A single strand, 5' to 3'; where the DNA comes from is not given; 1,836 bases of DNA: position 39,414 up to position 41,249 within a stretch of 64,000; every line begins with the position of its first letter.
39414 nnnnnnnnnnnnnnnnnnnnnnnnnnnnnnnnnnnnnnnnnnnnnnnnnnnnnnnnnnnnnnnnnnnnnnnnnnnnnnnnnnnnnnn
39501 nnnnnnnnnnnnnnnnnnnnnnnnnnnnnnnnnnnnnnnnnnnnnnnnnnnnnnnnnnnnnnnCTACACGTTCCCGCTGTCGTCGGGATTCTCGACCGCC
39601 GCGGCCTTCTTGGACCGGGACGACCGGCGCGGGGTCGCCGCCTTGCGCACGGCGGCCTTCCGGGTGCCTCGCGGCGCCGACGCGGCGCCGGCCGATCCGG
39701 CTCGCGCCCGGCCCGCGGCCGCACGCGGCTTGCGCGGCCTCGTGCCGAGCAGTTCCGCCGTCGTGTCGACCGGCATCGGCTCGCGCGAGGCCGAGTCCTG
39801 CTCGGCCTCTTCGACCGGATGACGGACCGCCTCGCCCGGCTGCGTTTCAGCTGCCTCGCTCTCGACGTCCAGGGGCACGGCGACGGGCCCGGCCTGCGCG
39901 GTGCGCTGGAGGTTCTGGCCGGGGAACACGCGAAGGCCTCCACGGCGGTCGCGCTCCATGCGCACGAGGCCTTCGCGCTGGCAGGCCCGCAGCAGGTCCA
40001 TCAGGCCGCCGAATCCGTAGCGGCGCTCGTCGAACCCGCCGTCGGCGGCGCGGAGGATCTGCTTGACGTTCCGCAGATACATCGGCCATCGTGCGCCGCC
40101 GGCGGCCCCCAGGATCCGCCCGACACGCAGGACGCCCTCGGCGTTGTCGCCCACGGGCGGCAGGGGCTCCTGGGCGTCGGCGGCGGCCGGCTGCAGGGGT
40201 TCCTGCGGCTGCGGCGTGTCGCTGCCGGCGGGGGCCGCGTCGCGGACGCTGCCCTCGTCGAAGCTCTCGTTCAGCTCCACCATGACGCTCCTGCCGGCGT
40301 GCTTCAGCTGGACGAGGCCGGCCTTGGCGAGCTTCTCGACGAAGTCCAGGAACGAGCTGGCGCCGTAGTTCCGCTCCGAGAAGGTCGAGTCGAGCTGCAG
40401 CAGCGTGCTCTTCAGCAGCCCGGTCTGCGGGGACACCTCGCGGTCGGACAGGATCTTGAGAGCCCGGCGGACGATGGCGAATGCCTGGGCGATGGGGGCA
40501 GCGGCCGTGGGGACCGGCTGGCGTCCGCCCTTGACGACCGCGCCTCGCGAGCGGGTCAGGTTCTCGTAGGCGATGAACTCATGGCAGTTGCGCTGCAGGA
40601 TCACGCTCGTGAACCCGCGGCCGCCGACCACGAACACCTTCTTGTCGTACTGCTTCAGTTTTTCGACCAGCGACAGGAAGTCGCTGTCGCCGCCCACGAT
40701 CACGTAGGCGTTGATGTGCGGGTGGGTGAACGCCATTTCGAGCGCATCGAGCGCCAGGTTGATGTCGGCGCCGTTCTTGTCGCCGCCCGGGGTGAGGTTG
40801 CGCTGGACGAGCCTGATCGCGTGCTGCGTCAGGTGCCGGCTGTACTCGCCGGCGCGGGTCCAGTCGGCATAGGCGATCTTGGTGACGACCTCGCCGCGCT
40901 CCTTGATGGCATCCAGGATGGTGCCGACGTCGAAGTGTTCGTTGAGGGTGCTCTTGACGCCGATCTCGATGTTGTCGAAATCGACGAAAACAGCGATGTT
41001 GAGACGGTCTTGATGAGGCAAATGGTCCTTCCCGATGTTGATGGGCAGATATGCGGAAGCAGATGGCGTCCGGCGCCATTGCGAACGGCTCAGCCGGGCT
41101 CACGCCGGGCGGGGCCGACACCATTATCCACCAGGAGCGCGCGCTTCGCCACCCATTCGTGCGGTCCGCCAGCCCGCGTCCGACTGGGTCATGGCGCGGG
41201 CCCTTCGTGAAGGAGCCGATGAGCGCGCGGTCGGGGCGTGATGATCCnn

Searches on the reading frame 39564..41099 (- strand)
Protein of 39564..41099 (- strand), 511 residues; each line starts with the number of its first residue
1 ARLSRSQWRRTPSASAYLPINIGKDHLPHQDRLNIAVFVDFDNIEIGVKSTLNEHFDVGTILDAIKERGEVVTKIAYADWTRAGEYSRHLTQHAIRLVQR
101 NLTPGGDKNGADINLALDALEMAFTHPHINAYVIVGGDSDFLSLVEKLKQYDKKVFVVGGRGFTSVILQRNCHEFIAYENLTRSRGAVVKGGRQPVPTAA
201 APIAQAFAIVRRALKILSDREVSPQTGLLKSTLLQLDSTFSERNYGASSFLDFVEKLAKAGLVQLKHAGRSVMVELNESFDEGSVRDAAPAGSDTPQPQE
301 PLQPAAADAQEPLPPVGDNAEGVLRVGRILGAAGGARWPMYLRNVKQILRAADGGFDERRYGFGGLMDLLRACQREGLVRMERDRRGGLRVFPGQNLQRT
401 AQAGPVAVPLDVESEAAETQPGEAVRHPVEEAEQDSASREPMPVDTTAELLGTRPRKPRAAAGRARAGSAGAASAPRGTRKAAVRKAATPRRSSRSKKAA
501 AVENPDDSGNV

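Call 53: search_protein_families(library=pfam, proteins=[window:39564-41099:-])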
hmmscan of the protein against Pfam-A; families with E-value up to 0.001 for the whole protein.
window:39564-41099:- (511 aa): 3 families
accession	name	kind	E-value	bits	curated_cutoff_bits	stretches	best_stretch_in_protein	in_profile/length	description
PF01936.24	NYN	-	5e-30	105.3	24.2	1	34-178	1-144/145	NYN domain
PF12872.13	OST-HTH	-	1.3e-09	38.2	23.8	1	341-389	22-69/71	OST-HTH/LOTUS domain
PF18479.7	PIN_11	-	0.00092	19.8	26.6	0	36-157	5-117/118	PIN like domain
